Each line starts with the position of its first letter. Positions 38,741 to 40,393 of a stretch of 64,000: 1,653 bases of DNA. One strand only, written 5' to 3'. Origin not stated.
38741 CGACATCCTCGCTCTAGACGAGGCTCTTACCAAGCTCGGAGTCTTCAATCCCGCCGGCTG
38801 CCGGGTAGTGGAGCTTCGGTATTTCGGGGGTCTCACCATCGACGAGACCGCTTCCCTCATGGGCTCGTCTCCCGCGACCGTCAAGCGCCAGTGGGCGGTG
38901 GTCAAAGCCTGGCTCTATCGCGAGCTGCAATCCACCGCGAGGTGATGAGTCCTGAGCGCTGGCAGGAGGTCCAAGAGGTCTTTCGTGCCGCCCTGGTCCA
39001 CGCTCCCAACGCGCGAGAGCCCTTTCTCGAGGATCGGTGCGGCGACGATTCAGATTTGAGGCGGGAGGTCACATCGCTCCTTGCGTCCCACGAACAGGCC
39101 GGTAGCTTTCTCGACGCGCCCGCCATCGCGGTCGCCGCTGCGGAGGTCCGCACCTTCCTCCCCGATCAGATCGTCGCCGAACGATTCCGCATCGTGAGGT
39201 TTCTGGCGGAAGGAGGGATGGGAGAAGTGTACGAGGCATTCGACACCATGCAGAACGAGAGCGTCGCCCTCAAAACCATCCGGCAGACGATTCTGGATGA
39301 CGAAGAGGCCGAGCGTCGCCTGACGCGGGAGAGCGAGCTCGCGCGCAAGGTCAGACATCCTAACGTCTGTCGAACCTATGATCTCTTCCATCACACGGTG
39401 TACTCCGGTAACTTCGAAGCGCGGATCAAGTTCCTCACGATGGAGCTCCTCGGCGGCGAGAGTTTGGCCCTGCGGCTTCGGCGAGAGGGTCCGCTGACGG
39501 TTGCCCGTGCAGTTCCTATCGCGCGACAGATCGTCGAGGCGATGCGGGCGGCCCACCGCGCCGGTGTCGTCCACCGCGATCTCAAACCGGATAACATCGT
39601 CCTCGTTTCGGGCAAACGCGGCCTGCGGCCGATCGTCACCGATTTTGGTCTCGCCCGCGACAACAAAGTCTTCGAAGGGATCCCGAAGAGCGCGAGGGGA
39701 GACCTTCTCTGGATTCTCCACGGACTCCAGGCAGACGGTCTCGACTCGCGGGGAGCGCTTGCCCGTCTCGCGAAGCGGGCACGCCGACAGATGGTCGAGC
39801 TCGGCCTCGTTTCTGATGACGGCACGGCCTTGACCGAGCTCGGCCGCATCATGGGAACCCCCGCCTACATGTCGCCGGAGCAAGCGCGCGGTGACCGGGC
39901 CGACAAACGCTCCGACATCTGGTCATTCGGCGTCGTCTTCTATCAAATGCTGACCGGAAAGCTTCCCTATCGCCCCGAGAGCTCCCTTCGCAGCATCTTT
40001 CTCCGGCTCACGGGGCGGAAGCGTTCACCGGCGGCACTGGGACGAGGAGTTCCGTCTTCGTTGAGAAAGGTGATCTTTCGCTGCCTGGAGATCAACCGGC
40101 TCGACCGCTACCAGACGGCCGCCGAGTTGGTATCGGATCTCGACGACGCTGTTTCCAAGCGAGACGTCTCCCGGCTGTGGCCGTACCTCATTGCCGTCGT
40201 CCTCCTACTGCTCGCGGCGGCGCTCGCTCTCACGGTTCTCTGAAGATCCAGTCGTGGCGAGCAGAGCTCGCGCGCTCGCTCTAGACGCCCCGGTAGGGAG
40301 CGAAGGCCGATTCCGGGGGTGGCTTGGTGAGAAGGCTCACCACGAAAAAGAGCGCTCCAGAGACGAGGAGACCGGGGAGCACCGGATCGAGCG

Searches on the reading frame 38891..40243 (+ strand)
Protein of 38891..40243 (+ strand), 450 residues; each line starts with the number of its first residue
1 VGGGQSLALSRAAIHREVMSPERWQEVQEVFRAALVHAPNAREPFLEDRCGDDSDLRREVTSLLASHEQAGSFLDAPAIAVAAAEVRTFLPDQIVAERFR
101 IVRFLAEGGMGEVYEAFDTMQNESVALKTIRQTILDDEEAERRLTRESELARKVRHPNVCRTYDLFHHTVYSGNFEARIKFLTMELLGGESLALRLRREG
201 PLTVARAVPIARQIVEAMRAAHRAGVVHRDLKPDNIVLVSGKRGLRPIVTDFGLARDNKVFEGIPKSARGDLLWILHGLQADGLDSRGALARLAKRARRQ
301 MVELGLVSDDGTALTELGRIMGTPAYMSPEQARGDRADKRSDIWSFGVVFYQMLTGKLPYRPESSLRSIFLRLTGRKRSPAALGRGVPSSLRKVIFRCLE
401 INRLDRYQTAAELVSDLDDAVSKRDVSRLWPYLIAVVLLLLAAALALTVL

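Call 42: search_protein_families(library=pfam, proteins=[window:38891-40243:+], max_evalue=0.00001)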
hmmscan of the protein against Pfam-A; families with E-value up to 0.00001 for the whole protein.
window:38891-40243:+ (450 aa): 2 families
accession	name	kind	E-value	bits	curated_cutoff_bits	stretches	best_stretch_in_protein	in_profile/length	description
PF00069.31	Pkinase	-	5.6e-43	147.7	31.7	2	101-257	3-147/263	Protein kinase domain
PF07714.23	PK_Tyr_Ser-Thr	-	6.1e-27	95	23.1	2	101-258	3-152/258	Protein tyrosine and serine/threonine kinase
